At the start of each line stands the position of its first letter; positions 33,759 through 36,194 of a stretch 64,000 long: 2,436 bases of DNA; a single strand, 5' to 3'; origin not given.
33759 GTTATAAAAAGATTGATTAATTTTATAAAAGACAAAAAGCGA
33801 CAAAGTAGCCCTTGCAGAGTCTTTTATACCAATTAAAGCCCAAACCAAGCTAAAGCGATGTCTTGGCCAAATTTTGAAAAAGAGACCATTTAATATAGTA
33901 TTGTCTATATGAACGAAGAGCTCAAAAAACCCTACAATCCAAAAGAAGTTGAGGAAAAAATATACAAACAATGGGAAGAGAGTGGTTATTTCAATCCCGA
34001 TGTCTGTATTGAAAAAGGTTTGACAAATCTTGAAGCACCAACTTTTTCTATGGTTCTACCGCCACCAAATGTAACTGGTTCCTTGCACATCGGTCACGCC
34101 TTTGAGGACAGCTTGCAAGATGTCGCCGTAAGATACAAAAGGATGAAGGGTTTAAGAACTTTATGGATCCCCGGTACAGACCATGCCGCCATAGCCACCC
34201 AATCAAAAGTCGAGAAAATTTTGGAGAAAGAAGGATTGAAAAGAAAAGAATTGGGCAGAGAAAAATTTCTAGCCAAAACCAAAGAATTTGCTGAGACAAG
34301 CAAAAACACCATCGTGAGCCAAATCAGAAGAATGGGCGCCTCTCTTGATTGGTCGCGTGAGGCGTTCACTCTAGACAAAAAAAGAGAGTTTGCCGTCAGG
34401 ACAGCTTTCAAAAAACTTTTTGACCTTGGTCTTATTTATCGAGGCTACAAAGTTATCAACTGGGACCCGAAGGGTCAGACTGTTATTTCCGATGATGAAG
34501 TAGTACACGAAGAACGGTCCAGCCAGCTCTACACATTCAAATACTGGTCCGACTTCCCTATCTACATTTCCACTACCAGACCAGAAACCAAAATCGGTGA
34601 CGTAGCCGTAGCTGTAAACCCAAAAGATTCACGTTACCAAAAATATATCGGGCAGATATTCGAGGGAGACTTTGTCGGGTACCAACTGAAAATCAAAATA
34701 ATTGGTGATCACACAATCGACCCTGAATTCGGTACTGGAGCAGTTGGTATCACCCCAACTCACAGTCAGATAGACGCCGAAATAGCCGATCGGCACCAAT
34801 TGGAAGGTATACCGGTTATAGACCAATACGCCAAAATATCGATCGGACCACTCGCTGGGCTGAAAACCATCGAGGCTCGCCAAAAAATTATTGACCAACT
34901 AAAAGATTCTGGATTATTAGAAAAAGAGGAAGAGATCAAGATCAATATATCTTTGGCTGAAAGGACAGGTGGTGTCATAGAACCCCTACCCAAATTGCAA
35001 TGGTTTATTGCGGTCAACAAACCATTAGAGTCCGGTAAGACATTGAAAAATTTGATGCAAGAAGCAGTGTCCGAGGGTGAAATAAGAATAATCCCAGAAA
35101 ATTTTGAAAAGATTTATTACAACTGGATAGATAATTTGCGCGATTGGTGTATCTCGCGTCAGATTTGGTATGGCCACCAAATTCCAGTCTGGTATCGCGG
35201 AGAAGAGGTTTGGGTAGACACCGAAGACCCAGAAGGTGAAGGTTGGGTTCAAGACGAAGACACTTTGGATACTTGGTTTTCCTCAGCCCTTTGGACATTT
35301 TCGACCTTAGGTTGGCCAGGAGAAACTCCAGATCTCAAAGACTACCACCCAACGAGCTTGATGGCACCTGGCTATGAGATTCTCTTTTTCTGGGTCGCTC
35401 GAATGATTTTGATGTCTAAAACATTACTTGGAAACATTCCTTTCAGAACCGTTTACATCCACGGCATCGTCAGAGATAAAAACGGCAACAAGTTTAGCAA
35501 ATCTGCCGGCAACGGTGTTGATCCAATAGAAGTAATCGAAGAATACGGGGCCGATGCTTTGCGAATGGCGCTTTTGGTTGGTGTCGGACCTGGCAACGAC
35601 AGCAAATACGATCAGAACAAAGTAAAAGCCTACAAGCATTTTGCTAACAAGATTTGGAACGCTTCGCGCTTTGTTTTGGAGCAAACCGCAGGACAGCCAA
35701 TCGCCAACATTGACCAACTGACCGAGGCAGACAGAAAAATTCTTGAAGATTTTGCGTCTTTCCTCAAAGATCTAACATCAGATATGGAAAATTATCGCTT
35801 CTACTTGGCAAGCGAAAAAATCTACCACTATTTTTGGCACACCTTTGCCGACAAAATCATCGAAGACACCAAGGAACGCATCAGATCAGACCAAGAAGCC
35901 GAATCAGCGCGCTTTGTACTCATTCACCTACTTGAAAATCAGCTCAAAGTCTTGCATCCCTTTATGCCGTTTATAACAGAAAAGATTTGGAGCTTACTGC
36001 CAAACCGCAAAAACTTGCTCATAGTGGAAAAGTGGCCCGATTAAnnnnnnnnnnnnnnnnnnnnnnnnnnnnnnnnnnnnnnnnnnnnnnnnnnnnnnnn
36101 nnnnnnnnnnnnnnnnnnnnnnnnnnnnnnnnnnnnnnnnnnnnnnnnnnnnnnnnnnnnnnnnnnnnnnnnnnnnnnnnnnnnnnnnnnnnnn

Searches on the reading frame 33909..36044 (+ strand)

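Call 89: search_protein_families(library=pfam, proteins=[window:33909-36044:+], max_evalue=0.001)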
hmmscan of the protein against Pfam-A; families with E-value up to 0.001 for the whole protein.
window:33909-36044:+ (711 aa): 3 families
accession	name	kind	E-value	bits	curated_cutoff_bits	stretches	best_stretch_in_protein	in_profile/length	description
PF00133.28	tRNA-synt_1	-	9.7e-122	407.1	22.7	2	17-437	1-257/414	tRNA synthetases class I (I, L, M and V)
PF08264.19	Anticodon_1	-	5.9e-27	94.8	25.1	1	608-710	1-105/148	Anticodon-binding domain of tRNA ligase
PF09334.17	tRNA-synt_1g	-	1.8e-18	67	20.1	2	54-196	9-133/391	tRNA synthetases class I (M)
